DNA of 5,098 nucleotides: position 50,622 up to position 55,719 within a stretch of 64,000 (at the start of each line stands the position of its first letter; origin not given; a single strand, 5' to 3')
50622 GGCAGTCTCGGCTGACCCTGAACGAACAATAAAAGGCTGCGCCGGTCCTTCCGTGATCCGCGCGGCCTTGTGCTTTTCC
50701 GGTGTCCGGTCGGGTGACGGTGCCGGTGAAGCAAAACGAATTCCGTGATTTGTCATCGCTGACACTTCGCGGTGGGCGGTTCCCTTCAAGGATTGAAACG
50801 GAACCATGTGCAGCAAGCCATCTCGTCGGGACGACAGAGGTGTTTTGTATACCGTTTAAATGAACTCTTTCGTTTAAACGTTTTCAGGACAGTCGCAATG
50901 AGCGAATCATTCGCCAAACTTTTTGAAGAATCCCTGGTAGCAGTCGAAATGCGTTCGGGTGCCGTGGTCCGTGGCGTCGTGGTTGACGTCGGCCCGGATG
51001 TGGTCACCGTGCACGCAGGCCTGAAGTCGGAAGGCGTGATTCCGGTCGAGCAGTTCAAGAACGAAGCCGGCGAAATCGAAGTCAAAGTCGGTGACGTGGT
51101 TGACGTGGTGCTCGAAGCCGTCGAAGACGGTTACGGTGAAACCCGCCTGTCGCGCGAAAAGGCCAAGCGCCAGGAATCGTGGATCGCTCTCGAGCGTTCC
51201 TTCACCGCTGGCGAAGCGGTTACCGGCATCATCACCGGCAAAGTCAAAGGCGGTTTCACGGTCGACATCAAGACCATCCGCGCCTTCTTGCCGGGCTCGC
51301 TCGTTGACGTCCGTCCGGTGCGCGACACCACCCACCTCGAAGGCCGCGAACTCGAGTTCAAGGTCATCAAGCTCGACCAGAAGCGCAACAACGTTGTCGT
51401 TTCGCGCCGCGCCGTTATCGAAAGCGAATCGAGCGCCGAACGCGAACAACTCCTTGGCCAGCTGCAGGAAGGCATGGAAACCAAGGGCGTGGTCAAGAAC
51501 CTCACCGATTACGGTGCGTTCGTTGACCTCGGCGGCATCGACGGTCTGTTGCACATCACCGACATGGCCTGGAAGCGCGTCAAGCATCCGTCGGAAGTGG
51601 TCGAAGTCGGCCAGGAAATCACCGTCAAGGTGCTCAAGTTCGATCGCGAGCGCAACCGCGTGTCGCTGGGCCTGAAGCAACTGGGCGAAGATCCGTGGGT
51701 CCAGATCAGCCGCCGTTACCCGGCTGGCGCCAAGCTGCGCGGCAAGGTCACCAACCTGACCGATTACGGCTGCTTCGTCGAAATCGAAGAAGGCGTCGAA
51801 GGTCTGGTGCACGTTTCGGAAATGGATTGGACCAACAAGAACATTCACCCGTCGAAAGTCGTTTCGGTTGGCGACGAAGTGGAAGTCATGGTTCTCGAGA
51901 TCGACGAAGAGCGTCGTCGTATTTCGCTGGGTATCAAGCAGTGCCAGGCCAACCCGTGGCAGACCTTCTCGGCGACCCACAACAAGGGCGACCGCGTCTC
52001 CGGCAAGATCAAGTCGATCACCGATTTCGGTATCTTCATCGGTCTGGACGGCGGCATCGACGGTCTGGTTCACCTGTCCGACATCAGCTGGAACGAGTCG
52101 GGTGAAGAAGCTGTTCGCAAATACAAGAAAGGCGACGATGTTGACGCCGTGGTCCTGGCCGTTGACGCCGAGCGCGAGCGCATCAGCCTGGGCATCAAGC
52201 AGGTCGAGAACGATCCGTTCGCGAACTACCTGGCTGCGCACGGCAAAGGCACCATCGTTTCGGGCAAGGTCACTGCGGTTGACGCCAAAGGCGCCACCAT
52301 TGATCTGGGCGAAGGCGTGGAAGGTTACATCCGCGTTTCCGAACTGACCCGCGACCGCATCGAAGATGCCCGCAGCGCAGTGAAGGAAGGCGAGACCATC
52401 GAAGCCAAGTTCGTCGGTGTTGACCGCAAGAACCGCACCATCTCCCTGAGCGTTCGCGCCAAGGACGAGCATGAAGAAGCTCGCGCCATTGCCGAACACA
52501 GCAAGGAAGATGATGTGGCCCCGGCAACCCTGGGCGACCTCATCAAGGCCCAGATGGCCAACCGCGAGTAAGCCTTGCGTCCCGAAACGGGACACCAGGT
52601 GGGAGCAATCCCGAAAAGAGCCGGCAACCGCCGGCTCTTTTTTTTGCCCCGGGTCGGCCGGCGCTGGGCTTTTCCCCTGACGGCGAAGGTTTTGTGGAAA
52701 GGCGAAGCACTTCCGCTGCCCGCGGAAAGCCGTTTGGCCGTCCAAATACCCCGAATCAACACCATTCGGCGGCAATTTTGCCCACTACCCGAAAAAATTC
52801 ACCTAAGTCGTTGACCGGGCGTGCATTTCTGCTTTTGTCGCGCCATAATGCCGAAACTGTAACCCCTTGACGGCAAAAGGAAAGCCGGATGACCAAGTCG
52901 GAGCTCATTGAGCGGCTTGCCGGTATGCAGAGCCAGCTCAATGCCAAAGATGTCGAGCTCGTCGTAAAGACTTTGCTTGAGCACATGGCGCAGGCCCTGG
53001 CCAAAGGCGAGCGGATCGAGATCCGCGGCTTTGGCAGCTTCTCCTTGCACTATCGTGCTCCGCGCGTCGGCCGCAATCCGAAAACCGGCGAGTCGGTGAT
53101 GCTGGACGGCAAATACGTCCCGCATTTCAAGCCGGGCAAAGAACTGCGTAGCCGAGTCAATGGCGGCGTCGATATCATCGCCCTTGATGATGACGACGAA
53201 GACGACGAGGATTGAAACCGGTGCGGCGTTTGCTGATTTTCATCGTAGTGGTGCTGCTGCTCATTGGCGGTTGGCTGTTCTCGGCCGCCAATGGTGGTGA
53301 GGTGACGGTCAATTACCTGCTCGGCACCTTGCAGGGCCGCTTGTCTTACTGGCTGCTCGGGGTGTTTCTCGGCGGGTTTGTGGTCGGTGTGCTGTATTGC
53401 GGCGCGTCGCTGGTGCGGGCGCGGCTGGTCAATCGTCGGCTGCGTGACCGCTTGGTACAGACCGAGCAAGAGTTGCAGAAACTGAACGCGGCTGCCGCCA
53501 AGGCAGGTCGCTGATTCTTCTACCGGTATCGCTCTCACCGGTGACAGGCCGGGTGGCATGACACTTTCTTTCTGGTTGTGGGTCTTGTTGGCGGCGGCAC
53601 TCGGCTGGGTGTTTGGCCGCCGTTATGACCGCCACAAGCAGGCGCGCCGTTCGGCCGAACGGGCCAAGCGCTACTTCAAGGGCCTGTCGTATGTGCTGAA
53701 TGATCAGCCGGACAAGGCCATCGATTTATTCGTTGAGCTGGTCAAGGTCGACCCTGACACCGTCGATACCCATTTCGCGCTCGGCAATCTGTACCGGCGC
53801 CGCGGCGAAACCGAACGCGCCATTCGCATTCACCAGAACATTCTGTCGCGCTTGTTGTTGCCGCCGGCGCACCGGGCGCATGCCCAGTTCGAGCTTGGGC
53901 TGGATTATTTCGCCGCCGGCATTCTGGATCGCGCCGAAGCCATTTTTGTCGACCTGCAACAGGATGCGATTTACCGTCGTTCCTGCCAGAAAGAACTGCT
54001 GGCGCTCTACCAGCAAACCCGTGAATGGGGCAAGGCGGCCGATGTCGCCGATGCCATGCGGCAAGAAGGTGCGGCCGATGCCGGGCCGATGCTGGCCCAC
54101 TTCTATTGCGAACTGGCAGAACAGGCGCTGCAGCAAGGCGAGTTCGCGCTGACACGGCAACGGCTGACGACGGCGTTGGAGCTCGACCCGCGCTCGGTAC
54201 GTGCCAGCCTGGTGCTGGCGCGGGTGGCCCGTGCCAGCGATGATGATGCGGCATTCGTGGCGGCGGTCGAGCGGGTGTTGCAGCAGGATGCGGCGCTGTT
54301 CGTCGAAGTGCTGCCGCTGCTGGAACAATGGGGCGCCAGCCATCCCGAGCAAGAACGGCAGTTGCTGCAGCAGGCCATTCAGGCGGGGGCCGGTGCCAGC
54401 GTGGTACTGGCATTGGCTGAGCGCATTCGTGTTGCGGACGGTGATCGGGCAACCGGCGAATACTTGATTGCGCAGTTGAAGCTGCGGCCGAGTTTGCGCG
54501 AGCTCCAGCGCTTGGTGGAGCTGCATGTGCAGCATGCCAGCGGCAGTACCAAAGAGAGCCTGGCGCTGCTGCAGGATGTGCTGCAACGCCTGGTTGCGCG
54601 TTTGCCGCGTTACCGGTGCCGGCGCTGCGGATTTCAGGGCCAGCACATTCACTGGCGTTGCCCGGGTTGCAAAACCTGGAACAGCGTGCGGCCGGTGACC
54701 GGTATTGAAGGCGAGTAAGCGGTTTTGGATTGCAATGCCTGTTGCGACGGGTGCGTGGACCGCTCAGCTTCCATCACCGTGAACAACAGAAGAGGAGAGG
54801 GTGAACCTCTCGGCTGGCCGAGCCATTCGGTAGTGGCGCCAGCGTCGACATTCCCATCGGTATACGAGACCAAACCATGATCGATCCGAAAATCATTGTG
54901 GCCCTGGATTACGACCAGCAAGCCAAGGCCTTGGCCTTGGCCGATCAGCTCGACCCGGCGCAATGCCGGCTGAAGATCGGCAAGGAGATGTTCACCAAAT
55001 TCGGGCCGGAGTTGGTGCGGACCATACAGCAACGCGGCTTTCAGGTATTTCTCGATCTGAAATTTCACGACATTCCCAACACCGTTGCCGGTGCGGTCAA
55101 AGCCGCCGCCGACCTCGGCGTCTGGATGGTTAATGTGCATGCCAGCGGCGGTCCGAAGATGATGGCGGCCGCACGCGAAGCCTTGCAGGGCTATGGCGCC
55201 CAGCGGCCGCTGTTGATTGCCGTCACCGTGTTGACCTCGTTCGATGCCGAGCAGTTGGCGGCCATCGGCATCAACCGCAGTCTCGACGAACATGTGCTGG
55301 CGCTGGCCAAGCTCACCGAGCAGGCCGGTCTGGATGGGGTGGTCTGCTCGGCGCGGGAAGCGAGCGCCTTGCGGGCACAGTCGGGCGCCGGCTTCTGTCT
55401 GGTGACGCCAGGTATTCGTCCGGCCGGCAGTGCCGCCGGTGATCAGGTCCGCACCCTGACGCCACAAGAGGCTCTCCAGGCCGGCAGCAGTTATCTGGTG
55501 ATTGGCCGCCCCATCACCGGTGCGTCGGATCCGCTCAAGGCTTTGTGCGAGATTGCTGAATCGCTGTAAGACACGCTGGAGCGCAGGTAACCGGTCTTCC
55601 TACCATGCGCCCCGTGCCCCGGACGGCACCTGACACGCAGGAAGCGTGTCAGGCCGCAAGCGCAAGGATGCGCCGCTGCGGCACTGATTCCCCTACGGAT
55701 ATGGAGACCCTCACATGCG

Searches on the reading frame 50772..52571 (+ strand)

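Call 3: search_protein_families(library=pfam, proteins=[window:50772-52571:+], max_evalue=0.01)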
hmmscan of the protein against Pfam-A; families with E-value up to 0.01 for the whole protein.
window:50772-52571:+ (599 aa): 6 families
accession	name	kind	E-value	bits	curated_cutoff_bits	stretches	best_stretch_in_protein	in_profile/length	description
PF00575.29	S1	-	3.4e-104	341.8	22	6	231-302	2-74/74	S1 RNA binding domain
PF23459.1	S1_RRP5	-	1e-25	90.5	27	3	231-300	1-71/72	RRP5 S1 domain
PF21710.3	Spt6_S1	-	4e-19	69.1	27.5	1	492-565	16-90/91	Spt6, S1/OB domain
PF17092.11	PCB_OB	-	0.00011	23.4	27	0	324-375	37-98/111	Penicillin-binding protein OB-like domain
PF10842.14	DUF2642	-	0.0019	18.5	22.7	0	54-83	20-48/64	Protein of unknown function (DUF2642)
PF24685.1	OB_RRP5_4th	-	0.0076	16.7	31.5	0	516-550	37-71/92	RRP5 OB-fold domain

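Call 4: search_protein_families(library=ncbifam, proteins=[window:50772-52571:+], max_evalue=0.01)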
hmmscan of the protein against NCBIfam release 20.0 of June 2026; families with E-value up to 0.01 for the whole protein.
window:50772-52571:+ (599 aa): 35 families (the best 25 are shown)
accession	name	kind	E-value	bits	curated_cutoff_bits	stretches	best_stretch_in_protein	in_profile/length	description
NF004951.0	PRK06299.1-1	equivalog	3e-302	1003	918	1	43-587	1-546/556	30S ribosomal protein S1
NF004954.0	PRK06299.1-4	equivalog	8.3e-295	978.3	727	1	43-598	1-559/560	30S ribosomal protein S1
TIGR00717.1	rpsA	equivalog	1e-220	733.7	577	1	45-562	1-516/516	30S ribosomal protein S1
NF004955.0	PRK06299.1-5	equivalog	2.4e-212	706.2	878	1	42-598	7-562/566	30S ribosomal protein S1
NF004952.0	PRK06299.1-2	equivalog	2.9e-208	692.8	524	1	44-595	30-578/580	30S ribosomal protein S1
NF004953.0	PRK06299.1-3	equivalog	5.8e-179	596.1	720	1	44-593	29-568/580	30S ribosomal protein S1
NF000907.0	PRK00087.1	equivalog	5.7e-176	586.6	624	3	42-393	282-637/671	bifunctional 4-hydroxy-3-methylbut-2-enyl diphosphate reductase/30S ribosomal protein S1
NF005208.0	PRK06676.1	equivalog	8.8e-155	515.5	368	2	50-398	5-357/391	30S ribosomal protein S1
NF005911.0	PRK07899.1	equivalog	3.8e-142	474.4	691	3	60-351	33-326/486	30S ribosomal protein S1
NF010379.0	PRK13806.1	equivalog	3.3e-135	451.5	648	3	42-429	12-403/491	30S ribosomal protein S1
NF004956.0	PRK06299.1-6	equivalog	1.2e-112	377.3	711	1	44-595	14-553/554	30S ribosomal protein S1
NF005973.0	PRK08059.1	equivalog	7e-68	226.4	148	4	314-397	3-85/123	S1 domain-containing post-transcriptional regulator GSP13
NF040579.1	S1_dom_CvfD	subfamily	1.2e-62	209.1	117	4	317-396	2-80/113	CvfD/Ygs/GSP13 family RNA-binding post-transcriptional regulator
NF005639.0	PRK07400.1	equivalog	5e-62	209.6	460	4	45-308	16-271/318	30S ribosomal protein S1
NF006363.0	PRK08582.1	equivalog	1.8e-47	161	171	4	318-396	5-81/140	S1 domain-containing RNA-binding protein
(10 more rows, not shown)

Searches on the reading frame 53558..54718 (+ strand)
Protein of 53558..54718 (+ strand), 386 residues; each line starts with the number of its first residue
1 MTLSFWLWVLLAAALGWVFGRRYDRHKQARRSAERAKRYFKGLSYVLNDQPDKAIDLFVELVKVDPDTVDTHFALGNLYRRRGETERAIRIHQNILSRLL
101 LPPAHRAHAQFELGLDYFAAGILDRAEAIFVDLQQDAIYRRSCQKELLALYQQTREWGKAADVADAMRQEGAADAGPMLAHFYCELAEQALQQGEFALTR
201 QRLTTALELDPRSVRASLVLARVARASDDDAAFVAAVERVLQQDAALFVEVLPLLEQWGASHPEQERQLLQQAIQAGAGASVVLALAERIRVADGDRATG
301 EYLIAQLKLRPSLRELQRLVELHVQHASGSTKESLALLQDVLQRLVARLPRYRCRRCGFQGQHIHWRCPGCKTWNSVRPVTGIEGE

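Call 3: search_protein_families(library=pfam, proteins=[window:53558-54718:+], max_evalue=0.01)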
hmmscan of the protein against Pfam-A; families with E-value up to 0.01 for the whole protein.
window:53558-54718:+ (386 aa): 13 families
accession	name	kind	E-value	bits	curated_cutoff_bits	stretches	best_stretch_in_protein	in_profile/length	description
PF07719.23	TPR_2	-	6.6e-10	38.8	27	0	39-67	5-33/34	Tetratricopeptide repeat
PF18073.7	Zn_ribbon_LapB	-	1.3e-09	38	25.7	1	352-379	1-28/28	Rubredoxin metal binding domain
PF13432.12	TPR_16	-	3.2e-09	37.5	32.7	2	42-89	4-51/65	Tetratricopeptide repeat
PF14559.12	TPR_19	-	9.2e-09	36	25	2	190-245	1-56/68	Tetratricopeptide repeat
PF13176.12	TPR_7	-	1.4e-08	34.6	27.9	1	72-106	2-35/36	Tetratricopeptide repeat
PF00515.34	TPR_1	-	1.4e-07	31.5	27.8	0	39-67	5-33/34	Tetratricopeptide repeat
PF13431.12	TPR_17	-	4.1e-07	30.2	24.4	0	58-89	2-33/34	Tetratricopeptide repeat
PF13414.12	TPR_11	-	1.7e-06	28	26.8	1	44-80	3-39/42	TPR repeat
PF13424.12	TPR_12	-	6.5e-06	26.7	30.1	1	71-130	5-68/77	Tetratricopeptide repeat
PF13428.12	TPR_14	-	3.4e-05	24.5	23.5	0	43-78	9-44/44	Tetratricopeptide repeat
PF13174.12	TPR_6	-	6.6e-05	23.7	26.3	0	42-68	7-33/33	Tetratricopeptide repeat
PF13181.12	TPR_8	-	0.00056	20.3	25.7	0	39-67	5-33/34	Tetratricopeptide repeat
PF12895.13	ANAPC3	-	0.0035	18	27.2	0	64-94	18-48/82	Anaphase-promoting complex, cyclosome, subunit 3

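Call 4: search_protein_families(library=ncbifam, proteins=[window:53558-54718:+], max_evalue=0.01)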
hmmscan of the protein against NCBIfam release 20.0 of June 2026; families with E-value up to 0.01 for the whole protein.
window:53558-54718:+ (386 aa): 12 families
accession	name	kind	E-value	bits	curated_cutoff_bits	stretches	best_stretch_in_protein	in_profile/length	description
NF008757.0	PRK11788.1-5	equivalog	1.6e-122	409.4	363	1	3-385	3-387/388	lipopolysaccharide assembly protein LapB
NF008756.0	PRK11788.1-4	equivalog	1.1e-105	353.9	474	1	6-386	6-389/389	lipopolysaccharide assembly protein LapB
NF008755.0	PRK11788.1-3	equivalog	1.3e-101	340.7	430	1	6-379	6-381/388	lipopolysaccharide assembly protein LapB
NF008753.0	PRK11788.1-1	equivalog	6.6e-93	311.9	395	1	6-385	6-388/389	lipopolysaccharide assembly protein LapB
NF008754.0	PRK11788.1-2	equivalog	4.9e-92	309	670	1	6-386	6-386/386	lipopolysaccharide assembly protein LapB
TIGR02521.1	type_IV_pilW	equivalog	9.2e-12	45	154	2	25-94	21-90/234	type IV pilus biogenesis/stability protein PilW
TIGR02917.1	PEP_TPR_lipo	equivalog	2.9e-09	35.4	312.2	2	107-254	56-198/899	XrtA/PEP-CTERM system TPR-repeat protein PrsT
NF040959.1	MamA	equivalog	1.9e-08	34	200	1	41-97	43-99/204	magnetosome protein MamA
NF033762.1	social_mot_Tgl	equivalog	0.00055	19.3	225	0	49-126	80-155/252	social motility TPR repeat lipoprotein Tgl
NF008520.0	PRK11447.1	equivalog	0.0032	15.3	858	0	54-245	480-668/1157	cellulose synthase complex outer membrane protein BcsC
NF033758.1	gliding_GltE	equivalog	0.0036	16.3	225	0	53-97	138-182/411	adventurous gliding motility TPR repeat lipoprotein GltE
TIGR02552.1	LcrH_SycD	equivalog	0.0065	16.2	104.8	0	52-145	35-131/136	SycD/LcrH family type III secretion system chaperone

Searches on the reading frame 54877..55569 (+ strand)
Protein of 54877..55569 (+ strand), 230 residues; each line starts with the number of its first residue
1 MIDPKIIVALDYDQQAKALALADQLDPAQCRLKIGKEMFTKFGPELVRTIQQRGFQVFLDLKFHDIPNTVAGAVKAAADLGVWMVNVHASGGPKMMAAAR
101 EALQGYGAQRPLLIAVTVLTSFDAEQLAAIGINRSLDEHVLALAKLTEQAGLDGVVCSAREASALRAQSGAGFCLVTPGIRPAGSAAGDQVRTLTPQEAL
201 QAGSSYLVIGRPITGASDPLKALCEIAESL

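Call 3: search_protein_families(library=pfam, proteins=[window:54877-55569:+], max_evalue=0.01)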
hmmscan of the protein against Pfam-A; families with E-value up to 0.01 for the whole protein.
window:54877-55569:+ (230 aa): 1 family
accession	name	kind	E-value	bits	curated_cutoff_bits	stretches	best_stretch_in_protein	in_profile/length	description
PF00215.30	OMPdecase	-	1.7e-67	228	27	1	4-223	1-218/221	Orotidine 5'-phosphate decarboxylase / HUMPS family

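Call 4: search_protein_families(library=ncbifam, proteins=[window:54877-55569:+], max_evalue=0.01)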
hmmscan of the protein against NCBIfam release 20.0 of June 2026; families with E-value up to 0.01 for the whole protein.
window:54877-55569:+ (230 aa): 6 families
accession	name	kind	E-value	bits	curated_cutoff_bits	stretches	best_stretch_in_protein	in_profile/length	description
NF001273.0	PRK00230.1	equivalog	3.5e-98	327.6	193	1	3-229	4-228/233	orotidine-5'-phosphate decarboxylase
NF010386.0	PRK13813.1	equivalog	2.9e-63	213.3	208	1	3-229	4-212/216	orotidine 5'-phosphate decarboxylase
TIGR01740.1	pyrF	equivalog_domain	1e-57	195.3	92.3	1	7-226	2-215/216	orotidine-5'-phosphate decarboxylase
NF041755.1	RuMP_HxlAB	equivalog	0.00051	19.1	500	0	1-83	1-86/391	bifunctional 3-hexulose-6-phosphate synthase/6-phospho-3-hexuloisomerase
TIGR03128.2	RuMP_HxlA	equivalog_domain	0.00085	19.1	200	0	8-82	3-80/205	3-hexulose-6-phosphate synthase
NF009833.0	PRK13307.1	equivalog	0.0037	16.2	274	0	191-227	340-376/392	bifunctional 5,6,7,8-tetrahydromethanopterin hydro-lyase/3-hexulose-6-phosphate synthase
